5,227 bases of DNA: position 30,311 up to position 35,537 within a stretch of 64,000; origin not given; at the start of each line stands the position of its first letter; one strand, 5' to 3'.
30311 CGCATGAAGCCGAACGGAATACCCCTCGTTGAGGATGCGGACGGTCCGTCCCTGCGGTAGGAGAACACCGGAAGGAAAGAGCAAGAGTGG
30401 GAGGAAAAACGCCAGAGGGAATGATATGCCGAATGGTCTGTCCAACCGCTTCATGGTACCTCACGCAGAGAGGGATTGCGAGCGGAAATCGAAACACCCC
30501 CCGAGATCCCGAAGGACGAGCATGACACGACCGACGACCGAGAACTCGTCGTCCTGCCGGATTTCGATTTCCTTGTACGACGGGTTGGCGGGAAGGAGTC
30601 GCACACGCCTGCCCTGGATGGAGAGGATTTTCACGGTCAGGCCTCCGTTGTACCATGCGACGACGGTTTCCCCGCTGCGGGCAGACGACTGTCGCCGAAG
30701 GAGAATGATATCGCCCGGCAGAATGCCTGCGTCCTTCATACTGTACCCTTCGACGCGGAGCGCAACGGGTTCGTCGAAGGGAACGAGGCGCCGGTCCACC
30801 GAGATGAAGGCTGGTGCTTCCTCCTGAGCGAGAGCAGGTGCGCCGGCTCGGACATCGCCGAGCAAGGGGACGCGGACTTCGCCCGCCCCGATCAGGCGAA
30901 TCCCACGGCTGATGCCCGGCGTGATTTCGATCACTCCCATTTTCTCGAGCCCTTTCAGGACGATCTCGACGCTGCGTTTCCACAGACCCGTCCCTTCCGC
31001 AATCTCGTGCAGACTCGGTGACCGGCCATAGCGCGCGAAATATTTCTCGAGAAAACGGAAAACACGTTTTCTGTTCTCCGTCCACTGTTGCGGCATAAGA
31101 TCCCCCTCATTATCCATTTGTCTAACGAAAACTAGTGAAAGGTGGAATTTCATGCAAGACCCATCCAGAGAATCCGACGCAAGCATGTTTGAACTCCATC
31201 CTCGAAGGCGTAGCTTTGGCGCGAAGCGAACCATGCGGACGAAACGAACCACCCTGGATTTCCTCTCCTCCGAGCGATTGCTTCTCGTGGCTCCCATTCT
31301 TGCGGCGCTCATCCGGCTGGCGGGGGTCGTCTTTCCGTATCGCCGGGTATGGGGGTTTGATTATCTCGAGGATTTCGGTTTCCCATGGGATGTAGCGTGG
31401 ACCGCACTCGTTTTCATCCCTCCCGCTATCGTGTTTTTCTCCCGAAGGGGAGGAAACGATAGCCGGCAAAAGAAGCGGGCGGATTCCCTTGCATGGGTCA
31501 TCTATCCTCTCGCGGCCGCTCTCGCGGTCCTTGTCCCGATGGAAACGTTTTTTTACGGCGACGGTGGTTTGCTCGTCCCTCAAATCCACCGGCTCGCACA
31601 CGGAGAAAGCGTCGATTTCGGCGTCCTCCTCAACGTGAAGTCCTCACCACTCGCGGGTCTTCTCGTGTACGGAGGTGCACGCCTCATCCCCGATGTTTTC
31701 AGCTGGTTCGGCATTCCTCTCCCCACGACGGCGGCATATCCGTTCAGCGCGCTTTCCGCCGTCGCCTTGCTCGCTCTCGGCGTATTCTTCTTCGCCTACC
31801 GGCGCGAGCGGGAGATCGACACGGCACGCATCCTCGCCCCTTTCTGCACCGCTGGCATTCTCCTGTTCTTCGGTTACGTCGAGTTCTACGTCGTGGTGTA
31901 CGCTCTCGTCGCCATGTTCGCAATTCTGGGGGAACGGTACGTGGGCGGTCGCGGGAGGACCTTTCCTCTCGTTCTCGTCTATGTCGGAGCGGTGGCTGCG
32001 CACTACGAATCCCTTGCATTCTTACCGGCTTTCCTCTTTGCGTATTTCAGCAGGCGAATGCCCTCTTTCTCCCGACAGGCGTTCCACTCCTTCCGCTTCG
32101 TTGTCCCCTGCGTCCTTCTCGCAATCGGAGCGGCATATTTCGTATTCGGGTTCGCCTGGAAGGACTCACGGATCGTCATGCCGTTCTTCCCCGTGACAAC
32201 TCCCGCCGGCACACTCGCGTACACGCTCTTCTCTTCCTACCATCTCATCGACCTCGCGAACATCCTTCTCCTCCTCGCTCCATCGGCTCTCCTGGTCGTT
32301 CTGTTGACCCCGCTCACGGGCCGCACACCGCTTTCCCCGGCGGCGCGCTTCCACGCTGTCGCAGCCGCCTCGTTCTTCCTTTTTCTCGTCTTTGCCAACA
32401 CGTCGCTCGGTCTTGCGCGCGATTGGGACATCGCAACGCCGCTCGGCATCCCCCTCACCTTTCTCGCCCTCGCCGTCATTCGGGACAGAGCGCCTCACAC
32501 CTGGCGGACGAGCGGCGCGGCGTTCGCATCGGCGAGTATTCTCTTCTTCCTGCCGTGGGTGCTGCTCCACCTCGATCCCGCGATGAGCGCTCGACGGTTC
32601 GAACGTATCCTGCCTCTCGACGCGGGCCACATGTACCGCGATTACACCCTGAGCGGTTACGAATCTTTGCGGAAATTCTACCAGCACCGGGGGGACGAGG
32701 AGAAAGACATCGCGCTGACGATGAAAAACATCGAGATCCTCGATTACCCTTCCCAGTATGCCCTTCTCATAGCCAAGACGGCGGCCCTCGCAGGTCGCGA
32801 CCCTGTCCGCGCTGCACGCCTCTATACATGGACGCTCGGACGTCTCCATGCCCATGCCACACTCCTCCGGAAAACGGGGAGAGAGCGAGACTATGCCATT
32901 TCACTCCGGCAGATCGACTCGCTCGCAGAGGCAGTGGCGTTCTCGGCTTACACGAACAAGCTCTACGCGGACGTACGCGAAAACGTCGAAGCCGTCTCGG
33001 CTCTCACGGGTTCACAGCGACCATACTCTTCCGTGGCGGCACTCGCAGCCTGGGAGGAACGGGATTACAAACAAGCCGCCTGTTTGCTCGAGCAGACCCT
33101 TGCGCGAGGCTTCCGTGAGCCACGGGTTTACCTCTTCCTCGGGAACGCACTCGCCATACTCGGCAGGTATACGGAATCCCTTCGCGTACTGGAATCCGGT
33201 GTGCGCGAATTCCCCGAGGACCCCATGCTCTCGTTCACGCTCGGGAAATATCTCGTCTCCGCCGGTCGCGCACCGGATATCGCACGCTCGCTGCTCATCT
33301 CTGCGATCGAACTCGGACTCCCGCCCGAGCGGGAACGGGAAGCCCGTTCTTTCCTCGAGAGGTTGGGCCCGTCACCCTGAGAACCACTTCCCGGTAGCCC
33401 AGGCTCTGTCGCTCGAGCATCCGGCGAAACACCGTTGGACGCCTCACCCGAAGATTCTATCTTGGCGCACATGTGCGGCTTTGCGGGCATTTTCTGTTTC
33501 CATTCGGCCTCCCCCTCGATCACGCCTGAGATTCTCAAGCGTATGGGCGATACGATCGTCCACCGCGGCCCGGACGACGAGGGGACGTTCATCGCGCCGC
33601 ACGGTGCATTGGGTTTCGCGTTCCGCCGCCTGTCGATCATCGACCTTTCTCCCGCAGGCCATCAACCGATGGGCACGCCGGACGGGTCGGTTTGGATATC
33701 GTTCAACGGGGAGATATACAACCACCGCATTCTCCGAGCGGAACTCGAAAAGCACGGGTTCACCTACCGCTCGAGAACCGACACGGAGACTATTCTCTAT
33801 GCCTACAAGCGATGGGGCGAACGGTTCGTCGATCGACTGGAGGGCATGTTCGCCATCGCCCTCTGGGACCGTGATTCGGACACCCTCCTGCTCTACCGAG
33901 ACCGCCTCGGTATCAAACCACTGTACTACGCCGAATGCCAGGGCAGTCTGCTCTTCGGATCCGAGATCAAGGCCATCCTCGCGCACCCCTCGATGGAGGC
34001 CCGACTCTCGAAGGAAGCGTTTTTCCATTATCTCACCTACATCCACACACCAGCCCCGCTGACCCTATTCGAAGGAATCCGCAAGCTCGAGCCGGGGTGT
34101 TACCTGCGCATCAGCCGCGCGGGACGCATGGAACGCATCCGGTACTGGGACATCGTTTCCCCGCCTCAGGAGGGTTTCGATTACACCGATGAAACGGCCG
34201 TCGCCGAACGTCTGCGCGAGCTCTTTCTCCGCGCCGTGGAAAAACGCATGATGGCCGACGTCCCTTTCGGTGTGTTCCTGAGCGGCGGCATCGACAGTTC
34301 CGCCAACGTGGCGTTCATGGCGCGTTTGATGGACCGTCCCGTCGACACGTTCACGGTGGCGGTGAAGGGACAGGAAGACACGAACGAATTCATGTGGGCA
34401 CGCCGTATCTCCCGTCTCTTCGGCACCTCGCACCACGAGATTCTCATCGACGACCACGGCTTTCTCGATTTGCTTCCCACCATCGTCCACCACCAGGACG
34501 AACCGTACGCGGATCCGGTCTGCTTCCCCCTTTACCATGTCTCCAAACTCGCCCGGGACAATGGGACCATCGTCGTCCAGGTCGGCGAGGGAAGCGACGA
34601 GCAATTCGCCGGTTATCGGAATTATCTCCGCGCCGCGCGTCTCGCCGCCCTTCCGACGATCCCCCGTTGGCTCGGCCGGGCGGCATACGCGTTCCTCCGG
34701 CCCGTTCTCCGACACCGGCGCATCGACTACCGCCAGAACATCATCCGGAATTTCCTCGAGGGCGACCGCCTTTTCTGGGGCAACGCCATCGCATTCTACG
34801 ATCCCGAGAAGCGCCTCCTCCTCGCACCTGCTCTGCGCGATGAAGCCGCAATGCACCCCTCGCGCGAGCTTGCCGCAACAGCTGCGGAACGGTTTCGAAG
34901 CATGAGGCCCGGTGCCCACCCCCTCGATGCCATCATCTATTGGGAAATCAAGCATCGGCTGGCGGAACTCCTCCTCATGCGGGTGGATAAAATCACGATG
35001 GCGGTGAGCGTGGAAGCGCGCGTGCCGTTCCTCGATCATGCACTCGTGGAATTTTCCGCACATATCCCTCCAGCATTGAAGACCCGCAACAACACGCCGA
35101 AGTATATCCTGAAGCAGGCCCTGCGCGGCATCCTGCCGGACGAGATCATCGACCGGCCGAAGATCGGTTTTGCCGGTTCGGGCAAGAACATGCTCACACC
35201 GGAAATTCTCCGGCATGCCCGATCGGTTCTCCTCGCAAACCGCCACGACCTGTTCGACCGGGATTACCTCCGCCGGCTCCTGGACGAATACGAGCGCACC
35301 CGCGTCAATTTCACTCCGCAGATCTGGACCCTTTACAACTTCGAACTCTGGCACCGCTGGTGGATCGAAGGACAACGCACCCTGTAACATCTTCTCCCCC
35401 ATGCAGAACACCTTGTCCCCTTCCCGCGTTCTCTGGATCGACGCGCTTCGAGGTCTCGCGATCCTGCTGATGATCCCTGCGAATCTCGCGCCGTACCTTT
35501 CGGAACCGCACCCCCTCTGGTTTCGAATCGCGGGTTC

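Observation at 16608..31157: lexA, two giant secreted C25/PorU-like genes and a DnaE2-like polymerase are packed as one apparent operon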

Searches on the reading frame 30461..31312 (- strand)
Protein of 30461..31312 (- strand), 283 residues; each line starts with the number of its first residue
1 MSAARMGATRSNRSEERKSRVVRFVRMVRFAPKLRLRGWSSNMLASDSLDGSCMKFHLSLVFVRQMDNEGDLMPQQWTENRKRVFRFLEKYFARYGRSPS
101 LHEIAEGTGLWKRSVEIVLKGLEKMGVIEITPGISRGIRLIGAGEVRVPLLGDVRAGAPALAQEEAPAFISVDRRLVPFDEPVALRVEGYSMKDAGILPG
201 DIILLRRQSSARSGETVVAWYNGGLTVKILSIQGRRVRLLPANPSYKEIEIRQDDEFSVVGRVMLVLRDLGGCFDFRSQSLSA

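Call 7: search_protein_families(library=pfam, proteins=[window:30461-31312:-], max_evalue=0.01)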
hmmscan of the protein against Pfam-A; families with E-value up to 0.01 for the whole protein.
window:30461-31312:- (283 aa): 2 families
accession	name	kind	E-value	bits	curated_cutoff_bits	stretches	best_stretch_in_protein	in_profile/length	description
PF00717.28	Peptidase_S24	-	2.1e-25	89.1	23.3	1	149-264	1-116/116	Peptidase S24-like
PF01726.22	LexA_DNA_bind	-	2.2e-09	37.4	23.7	1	77-137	4-65/65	LexA DNA binding domain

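Call 8: search_protein_families(library=ncbifam, proteins=[window:30461-31312:-], max_evalue=0.01)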
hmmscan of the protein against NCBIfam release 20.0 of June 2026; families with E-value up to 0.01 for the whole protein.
window:30461-31312:- (283 aa): 2 families
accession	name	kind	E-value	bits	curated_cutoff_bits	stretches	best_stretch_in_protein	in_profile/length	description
TIGR00498.1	lexA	equivalog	5e-41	140.5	110.95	1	76-269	3-201/203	transcriptional repressor LexA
NF007621.2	PRK10276.1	subfamily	5.3e-20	71.6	110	1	156-267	2-114/115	translesion error-prone DNA polymerase V autoproteolytic subunit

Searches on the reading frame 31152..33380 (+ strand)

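Call 10: search_protein_families(library=pfam, proteins=[window:31152-33380:+], max_evalue=0.001)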
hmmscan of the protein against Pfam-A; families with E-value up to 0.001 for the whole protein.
window:31152-33380:+ (742 aa): 3 families
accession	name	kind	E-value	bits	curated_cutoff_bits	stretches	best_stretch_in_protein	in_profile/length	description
PF13432.12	TPR_16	-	1.2e-06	29.3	32.7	1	629-691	3-65/65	Tetratricopeptide repeat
PF13428.12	TPR_14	-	0.00023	22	23.5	0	657-698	1-42/44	Tetratricopeptide repeat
PF14559.12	TPR_19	-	0.00038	21.2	25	0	633-691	1-59/68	Tetratricopeptide repeat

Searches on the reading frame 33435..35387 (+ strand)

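Call 10: search_protein_families(library=pfam, proteins=[window:33435-35387:+], max_evalue=0.001)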
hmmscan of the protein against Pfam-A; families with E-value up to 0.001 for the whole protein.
window:33435-35387:+ (650 aa): 3 families
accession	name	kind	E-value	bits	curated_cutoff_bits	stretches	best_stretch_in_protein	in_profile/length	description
PF00733.27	Asn_synthase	-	2.1e-90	304.4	21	1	260-641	2-354/354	Asparagine synthase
PF13537.11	GATase_7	-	5.3e-45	152.8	25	1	64-183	2-123/123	Glutamine amidotransferase domain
PF13522.11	GATase_6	-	2.8e-40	137.8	27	1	46-177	1-130/130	Glutamine amidotransferase domain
